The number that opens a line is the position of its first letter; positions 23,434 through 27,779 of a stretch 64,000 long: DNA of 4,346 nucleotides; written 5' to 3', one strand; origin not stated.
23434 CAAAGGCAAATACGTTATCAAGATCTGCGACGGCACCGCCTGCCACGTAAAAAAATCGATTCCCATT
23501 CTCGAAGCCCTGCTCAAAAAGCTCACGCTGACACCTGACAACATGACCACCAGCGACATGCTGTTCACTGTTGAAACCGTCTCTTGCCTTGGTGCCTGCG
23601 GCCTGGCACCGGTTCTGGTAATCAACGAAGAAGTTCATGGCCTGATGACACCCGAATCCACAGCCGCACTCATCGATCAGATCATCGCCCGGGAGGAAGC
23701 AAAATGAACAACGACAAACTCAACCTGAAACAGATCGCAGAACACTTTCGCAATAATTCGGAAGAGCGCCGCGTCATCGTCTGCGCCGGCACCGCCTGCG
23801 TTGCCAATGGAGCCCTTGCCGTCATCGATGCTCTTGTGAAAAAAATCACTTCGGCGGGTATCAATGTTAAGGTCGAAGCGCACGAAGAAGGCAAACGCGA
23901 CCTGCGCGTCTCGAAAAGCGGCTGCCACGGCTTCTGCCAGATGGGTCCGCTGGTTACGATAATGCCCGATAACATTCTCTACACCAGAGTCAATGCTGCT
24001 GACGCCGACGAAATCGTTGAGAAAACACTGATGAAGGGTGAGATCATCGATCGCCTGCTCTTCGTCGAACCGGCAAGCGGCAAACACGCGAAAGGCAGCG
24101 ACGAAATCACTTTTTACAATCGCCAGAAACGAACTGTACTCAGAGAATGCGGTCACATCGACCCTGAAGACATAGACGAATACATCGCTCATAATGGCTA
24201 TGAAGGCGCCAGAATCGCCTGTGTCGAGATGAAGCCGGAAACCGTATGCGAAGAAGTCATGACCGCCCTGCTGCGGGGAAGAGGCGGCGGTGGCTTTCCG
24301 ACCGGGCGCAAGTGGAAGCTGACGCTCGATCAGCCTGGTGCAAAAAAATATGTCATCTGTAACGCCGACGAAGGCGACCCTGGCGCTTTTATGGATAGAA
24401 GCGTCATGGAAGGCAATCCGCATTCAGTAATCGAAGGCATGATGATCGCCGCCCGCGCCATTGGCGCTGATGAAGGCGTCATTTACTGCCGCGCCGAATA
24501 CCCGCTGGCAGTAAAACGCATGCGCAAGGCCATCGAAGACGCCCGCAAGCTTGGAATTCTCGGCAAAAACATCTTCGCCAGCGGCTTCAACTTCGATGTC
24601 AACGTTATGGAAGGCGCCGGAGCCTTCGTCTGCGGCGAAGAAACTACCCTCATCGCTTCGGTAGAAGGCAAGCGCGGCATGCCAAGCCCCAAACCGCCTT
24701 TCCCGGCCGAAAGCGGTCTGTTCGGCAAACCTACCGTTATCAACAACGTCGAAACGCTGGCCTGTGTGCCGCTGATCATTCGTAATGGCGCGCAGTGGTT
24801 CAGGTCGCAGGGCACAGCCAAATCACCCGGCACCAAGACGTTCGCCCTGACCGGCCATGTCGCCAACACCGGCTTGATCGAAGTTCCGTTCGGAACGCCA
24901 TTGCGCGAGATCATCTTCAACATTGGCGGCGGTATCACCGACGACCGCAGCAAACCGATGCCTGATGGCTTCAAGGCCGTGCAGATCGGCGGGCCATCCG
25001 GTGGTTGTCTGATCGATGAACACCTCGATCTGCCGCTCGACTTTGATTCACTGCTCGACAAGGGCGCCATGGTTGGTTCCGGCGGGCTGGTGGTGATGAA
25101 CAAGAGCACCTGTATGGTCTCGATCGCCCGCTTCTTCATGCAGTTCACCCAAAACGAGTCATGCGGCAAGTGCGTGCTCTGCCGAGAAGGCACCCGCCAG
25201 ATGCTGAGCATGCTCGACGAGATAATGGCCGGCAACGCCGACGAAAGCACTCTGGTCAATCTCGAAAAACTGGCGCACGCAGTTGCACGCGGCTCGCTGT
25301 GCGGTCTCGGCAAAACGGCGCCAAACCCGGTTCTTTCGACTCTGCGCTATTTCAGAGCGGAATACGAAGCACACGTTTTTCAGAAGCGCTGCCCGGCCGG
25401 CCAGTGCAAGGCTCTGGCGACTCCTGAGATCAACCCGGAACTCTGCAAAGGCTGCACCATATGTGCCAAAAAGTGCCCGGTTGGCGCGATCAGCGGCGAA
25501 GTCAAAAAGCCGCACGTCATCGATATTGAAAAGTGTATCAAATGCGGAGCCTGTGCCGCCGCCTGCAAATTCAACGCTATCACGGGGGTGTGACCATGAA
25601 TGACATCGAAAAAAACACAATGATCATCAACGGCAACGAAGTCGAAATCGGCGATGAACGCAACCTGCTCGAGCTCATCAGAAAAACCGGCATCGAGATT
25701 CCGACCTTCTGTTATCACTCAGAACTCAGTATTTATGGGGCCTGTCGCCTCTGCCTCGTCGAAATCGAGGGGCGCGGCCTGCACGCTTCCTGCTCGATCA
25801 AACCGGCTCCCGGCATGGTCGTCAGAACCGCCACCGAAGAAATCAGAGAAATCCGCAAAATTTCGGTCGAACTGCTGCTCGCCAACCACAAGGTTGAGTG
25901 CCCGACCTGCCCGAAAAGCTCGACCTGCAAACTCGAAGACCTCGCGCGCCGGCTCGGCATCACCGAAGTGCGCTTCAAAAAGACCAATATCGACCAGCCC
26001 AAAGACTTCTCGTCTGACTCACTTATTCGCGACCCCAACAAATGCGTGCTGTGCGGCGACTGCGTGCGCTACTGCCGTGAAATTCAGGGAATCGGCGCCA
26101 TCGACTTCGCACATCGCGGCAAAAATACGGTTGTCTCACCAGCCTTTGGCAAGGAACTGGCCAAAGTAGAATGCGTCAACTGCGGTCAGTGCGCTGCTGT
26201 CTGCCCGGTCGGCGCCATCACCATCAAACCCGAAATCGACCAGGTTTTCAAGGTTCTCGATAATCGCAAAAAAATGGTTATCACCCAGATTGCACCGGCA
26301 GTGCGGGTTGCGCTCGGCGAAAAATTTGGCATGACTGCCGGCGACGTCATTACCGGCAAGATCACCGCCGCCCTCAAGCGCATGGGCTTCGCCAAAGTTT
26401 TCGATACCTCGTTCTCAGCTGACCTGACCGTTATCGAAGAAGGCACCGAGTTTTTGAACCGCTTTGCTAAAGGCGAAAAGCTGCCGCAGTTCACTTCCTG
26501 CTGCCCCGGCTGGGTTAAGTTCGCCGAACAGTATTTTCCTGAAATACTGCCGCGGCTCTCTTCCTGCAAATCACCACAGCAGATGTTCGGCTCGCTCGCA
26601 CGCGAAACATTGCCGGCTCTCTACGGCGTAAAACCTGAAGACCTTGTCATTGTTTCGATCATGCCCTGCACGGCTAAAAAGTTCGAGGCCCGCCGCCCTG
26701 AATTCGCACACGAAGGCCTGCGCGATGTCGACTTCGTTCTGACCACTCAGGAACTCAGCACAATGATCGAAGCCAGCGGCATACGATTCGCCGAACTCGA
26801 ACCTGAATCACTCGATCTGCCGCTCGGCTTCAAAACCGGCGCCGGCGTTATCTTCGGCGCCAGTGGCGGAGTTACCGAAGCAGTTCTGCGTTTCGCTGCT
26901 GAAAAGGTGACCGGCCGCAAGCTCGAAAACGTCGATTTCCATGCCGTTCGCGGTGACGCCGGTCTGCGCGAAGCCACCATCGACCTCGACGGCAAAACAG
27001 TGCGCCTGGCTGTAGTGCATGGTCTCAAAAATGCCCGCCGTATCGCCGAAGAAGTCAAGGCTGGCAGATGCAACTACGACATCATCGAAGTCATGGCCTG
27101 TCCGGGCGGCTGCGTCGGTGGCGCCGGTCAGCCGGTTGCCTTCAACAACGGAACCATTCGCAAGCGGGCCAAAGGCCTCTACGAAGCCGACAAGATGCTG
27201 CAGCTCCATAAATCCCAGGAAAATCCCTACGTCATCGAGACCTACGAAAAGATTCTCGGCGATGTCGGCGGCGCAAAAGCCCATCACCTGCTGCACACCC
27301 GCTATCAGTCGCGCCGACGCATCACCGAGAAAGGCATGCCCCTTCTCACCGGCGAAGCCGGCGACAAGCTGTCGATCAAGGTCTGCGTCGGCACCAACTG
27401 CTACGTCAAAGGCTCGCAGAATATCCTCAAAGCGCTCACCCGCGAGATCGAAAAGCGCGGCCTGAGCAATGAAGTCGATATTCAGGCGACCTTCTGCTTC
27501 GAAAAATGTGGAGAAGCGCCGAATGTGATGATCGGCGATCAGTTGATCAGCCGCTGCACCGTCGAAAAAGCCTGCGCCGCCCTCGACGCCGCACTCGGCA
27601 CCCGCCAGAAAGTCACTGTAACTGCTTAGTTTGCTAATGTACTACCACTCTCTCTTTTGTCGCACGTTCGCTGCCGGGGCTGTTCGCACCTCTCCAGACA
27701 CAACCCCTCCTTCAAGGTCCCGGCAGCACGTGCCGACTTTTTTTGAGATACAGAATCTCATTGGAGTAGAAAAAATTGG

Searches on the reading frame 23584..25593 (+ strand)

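Call 24: search_protein_families(library=pfam, proteins=[window:23584-25593:+], max_evalue=0.001)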
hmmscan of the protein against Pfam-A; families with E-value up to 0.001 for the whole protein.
window:23584-25593:+ (669 aa): 12 families
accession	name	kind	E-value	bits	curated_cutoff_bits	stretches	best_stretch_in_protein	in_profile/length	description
PF01512.22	Complex1_51K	-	6.6e-48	162.9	31.2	1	227-396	3-149/150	Nuo51 FMN-binding domain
PF10589.14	NADH_4Fe-4S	-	1.3e-31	108.7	23.5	1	514-597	2-85/85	NADH-ubiquinone oxidoreductase-F iron-sulfur binding region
PF00037.32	Fer4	-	5.4e-12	45.4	21.1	2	645-667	2-24/24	4Fe-4S binding domain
PF12837.12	Fer4_6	-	2e-09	37.4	25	2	613-636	1-24/24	4Fe-4S binding domain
PF01257.25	2Fe-2S_thioredx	-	9.8e-08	32.4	24.8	1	58-147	62-143/145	Thioredoxin-like [2Fe-2S] ferredoxin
PF13237.11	Fer4_10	-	1.9e-07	31.3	25.5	1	614-661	2-52/53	4Fe-4S dicluster domain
PF10531.15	SLBB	-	1e-06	28.9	27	1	420-455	2-37/55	SLBB domain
PF13187.11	Fer4_9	-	2.5e-06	27.9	27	1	621-666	2-52/52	4Fe-4S dicluster domain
PF12797.12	Fer4_2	-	1.2e-05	25.3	24.5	1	644-662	3-21/22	4Fe-4S binding domain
PF12838.12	Fer4_7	-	1.8e-05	25.6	27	1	621-665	2-52/52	4Fe-4S dicluster domain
PF14697.11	Fer4_21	-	0.00031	21.3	35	0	645-666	2-26/59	4Fe-4S dicluster domain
PF22461.2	SLBB_2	-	0.00068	20.1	27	0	418-452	1-36/79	SLBB domain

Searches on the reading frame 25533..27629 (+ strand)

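Call 24: search_protein_families(library=pfam, proteins=[window:25533-27629:+], max_evalue=0.001)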
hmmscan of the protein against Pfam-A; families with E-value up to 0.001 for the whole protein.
window:25533-27629:+ (698 aa): 13 families
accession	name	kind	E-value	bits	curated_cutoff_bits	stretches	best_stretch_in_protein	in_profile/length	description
PF02906.19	Fe_hyd_lg_C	-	9.1e-98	327.2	22.1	1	247-531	1-245/245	Iron only hydrogenase large subunit, C-terminal domain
PF02256.22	Fe_hyd_SSU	-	7.2e-21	74.4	24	1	542-594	4-56/56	Iron hydrogenase small subunit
PF10588.14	NADH-G_4Fe-4S_3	-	5.2e-14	51.9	27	1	108-147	1-40/40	NADH-ubiquinone oxidoreductase-G iron-sulfur binding region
PF13510.11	Fer2_4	-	1.6e-13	51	22.8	1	30-101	6-81/82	2Fe-2S iron-sulfur cluster binding domain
PF01257.25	2Fe-2S_thioredx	-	3.7e-10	40.2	24.8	1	612-686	65-143/145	Thioredoxin-like [2Fe-2S] ferredoxin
PF13237.11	Fer4_10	-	4.2e-08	33.4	25.5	0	213-240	8-37/53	4Fe-4S dicluster domain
PF12838.12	Fer4_7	-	9.7e-08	32.8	27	1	170-228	1-52/52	4Fe-4S dicluster domain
PF22117.2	Fer4_Nqo3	-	4.5e-07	30.4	27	1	168-230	8-67/67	NADH-quinone oxidoreductase subunit 3, ferredoxin-like domain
PF00037.32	Fer4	-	1.6e-06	28.1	21.1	1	213-230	7-24/24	4Fe-4S binding domain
PF14697.11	Fer4_21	-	1.7e-06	28.5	35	1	167-230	4-58/59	4Fe-4S dicluster domain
PF12837.12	Fer4_6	-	2.9e-05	24.2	25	0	167-182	5-20/24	4Fe-4S binding domain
PF13484.11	Fer4_16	-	0.00021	22.4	30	1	213-237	1-26/66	4Fe-4S double cluster binding domain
PF13187.11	Fer4_9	-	0.00043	20.7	27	1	170-229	1-52/52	4Fe-4S dicluster domain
